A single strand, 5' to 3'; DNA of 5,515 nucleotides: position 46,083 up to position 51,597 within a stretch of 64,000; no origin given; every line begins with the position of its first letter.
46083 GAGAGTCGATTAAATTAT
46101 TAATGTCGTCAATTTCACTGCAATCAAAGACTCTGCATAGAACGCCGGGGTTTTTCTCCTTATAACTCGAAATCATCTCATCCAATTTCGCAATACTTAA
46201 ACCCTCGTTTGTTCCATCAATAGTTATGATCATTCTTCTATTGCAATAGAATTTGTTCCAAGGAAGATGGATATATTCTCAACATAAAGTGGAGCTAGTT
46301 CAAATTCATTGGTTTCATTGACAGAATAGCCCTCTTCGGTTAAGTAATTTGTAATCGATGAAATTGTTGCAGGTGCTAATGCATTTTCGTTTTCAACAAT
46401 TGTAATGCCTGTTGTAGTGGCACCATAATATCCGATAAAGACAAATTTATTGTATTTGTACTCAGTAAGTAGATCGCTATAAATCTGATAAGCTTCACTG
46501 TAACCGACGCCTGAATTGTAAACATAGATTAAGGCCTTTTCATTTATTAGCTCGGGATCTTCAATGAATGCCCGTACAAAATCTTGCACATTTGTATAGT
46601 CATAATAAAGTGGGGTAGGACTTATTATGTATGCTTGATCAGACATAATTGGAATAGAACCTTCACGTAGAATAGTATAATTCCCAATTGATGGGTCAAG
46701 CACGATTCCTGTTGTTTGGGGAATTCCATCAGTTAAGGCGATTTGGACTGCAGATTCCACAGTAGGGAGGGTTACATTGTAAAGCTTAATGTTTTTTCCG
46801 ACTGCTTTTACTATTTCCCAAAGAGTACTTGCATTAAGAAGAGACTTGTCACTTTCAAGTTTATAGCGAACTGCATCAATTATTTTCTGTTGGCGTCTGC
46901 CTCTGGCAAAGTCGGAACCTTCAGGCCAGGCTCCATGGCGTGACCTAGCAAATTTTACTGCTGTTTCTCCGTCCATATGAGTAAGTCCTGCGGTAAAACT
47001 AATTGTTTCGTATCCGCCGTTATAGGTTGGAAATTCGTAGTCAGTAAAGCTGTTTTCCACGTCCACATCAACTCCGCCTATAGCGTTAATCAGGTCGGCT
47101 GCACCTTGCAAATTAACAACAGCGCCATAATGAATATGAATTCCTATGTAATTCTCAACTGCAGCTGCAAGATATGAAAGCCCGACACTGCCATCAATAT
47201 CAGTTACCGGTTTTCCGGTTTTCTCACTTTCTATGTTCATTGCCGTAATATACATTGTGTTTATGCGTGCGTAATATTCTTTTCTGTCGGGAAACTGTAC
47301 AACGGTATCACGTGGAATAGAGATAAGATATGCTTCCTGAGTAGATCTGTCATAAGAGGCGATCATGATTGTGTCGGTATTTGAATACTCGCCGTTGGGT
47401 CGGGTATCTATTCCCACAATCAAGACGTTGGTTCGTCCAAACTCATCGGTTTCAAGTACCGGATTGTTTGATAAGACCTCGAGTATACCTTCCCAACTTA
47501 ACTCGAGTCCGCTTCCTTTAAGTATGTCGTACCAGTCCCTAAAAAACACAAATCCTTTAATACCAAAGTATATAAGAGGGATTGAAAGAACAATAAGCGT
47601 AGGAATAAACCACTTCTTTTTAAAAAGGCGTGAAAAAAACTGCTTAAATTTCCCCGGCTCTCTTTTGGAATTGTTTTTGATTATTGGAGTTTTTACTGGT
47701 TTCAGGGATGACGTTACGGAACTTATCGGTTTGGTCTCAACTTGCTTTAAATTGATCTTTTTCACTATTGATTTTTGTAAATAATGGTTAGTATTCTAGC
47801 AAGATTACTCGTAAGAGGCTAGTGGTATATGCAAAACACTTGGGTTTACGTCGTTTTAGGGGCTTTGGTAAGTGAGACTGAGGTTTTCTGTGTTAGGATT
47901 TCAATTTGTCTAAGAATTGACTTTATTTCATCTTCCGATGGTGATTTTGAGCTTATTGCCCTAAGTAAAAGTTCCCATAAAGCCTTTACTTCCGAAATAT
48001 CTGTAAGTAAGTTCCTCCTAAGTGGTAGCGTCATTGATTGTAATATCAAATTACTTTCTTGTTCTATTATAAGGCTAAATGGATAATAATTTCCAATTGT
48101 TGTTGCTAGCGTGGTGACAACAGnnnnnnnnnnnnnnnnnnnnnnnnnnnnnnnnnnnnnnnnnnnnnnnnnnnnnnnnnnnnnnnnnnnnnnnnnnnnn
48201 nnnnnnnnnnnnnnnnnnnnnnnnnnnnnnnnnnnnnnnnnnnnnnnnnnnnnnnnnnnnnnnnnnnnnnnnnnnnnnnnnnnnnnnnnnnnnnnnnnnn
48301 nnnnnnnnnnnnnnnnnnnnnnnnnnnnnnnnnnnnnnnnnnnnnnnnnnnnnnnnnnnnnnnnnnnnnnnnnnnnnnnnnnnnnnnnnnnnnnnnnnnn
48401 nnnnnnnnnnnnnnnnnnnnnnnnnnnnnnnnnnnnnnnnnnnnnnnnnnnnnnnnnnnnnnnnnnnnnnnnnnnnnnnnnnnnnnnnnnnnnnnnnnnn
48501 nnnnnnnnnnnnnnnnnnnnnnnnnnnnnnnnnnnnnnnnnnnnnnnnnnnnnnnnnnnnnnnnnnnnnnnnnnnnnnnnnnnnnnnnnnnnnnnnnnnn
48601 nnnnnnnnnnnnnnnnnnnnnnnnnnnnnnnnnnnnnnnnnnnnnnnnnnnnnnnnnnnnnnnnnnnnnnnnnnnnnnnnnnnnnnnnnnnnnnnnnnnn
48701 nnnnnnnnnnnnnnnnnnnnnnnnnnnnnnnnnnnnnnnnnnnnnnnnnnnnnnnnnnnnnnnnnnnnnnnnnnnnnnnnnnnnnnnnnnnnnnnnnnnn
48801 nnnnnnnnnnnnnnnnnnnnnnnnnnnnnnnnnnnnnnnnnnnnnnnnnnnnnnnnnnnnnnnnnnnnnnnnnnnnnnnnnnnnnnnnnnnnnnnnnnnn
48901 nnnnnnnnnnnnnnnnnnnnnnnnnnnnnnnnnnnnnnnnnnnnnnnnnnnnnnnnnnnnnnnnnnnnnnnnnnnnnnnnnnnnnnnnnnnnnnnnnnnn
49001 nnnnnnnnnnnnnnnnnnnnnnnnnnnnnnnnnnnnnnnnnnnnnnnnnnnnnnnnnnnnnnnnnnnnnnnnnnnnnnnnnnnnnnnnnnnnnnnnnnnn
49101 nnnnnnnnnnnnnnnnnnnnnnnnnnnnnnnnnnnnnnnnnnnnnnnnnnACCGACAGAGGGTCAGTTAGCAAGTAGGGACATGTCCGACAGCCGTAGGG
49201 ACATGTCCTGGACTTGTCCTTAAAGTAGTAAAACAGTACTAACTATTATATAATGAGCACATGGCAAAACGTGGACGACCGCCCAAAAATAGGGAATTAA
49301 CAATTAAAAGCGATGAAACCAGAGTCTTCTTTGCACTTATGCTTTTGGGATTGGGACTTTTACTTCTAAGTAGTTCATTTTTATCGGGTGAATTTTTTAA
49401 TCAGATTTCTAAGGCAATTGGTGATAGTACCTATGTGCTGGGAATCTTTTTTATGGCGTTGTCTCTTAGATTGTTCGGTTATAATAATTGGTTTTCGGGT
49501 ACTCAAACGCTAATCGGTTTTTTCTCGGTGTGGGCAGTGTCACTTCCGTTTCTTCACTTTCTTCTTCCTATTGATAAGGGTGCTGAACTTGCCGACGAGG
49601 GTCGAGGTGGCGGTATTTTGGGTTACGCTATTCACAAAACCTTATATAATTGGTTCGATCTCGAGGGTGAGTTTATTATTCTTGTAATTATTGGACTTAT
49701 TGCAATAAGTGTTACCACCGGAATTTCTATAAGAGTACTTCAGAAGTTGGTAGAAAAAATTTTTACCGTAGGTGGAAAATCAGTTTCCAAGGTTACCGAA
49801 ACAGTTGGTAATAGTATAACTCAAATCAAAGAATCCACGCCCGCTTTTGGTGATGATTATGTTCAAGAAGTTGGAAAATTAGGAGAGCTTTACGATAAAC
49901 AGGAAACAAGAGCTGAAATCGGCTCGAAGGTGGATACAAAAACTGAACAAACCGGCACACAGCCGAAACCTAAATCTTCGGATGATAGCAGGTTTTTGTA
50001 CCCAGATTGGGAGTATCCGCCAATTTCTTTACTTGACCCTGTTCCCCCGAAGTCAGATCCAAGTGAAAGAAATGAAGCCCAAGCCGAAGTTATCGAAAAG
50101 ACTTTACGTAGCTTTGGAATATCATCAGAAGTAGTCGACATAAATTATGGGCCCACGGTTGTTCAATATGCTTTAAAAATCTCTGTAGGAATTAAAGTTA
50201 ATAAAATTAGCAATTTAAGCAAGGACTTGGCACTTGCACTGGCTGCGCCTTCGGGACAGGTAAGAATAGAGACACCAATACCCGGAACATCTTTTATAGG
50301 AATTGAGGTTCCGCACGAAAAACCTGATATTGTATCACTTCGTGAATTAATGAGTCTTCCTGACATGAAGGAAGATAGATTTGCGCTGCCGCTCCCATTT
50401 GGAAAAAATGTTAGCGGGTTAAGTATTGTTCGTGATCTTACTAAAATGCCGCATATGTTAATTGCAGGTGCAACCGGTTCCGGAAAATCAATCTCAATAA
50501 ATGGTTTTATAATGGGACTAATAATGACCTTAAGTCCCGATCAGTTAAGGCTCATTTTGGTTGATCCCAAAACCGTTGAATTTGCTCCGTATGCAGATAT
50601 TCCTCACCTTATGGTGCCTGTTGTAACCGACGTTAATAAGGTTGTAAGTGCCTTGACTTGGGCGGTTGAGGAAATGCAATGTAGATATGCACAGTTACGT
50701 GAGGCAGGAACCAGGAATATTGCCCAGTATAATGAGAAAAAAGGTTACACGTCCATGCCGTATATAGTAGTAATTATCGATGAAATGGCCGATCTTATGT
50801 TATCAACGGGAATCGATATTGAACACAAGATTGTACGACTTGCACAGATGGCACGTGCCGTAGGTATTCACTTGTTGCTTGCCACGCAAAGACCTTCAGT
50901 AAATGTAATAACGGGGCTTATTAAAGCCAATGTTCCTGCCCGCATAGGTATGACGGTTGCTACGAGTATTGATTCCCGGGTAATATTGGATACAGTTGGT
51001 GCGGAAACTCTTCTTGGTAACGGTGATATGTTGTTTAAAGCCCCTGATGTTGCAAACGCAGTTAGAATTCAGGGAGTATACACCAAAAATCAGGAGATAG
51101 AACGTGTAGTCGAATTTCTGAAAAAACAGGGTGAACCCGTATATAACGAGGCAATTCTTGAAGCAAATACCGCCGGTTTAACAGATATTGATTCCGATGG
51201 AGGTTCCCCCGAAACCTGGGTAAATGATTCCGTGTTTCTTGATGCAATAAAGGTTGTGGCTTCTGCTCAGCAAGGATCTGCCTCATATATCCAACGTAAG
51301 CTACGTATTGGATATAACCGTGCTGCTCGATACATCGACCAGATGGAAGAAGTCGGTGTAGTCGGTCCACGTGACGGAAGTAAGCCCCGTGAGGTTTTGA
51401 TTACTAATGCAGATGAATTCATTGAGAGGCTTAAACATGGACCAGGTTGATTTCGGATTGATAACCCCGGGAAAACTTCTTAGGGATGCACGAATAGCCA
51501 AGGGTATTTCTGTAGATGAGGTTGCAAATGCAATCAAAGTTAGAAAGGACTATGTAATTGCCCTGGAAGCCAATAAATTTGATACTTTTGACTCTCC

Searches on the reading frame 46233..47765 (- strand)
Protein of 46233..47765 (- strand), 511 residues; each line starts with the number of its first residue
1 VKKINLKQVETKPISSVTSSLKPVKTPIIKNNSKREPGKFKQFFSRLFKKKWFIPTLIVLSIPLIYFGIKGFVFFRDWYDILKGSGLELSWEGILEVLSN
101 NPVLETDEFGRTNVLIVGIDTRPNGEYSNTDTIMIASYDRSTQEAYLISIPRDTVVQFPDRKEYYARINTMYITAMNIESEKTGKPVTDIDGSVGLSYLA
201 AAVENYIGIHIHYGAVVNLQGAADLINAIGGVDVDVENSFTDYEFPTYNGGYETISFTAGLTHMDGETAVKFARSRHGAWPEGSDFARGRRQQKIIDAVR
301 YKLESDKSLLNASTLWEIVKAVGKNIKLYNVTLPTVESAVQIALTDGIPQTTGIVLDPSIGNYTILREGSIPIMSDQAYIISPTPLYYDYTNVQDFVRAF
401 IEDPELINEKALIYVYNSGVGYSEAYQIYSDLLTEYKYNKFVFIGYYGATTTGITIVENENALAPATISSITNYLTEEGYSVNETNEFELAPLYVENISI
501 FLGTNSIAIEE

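Call 18: search_protein_families(library=pfam, proteins=[window:46233-47765:-], max_evalue=0.00001)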
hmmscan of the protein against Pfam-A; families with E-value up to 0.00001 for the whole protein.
window:46233-47765:- (511 aa): 1 family
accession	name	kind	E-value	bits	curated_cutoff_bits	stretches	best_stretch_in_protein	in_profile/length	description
PF03816.19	LytR_cpsA_psr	-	1e-32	113.8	24.6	1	129-303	1-148/150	LytR_cpsA_psr family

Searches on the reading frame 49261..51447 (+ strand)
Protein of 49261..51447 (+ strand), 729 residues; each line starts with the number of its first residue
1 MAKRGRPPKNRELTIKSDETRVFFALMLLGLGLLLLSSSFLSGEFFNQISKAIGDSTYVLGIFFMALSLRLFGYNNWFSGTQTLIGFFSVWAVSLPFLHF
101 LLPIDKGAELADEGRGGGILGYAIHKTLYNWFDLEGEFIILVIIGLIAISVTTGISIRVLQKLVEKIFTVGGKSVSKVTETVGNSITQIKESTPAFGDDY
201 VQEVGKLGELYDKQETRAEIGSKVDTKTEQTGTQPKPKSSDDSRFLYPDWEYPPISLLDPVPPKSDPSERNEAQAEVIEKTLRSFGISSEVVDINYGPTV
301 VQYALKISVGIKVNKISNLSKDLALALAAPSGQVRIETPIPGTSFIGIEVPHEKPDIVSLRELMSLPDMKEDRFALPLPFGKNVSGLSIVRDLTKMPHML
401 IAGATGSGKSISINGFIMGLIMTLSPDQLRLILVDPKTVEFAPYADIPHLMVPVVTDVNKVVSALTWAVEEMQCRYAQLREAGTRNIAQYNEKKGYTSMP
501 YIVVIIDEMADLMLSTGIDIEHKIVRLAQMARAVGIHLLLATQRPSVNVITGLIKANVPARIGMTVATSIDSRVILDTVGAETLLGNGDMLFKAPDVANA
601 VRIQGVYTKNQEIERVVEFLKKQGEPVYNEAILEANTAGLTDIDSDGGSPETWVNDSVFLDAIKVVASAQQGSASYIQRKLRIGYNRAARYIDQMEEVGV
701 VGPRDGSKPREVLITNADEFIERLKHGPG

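Call 18: search_protein_families(library=pfam, proteins=[window:49261-51447:+], max_evalue=0.00001)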
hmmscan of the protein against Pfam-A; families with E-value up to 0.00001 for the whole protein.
window:49261-51447:+ (729 aa): 4 families
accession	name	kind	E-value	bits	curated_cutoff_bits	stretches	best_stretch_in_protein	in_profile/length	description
PF01580.24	FtsK_SpoIIIE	-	2e-56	191.3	24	1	361-547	3-221/221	FtsK/SpoIIIE family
PF17854.6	FtsK_alpha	-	4.3e-27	94.7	22.9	1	253-352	2-101/101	FtsK alpha domain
PF09397.16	FtsK_gamma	-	1e-26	92.8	30.6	1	655-715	3-63/63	Ftsk gamma domain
PF13491.11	FtsK_4TM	-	6e-08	33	23.1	1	52-159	61-165/171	4TM region of DNA translocase FtsK/SpoIIIE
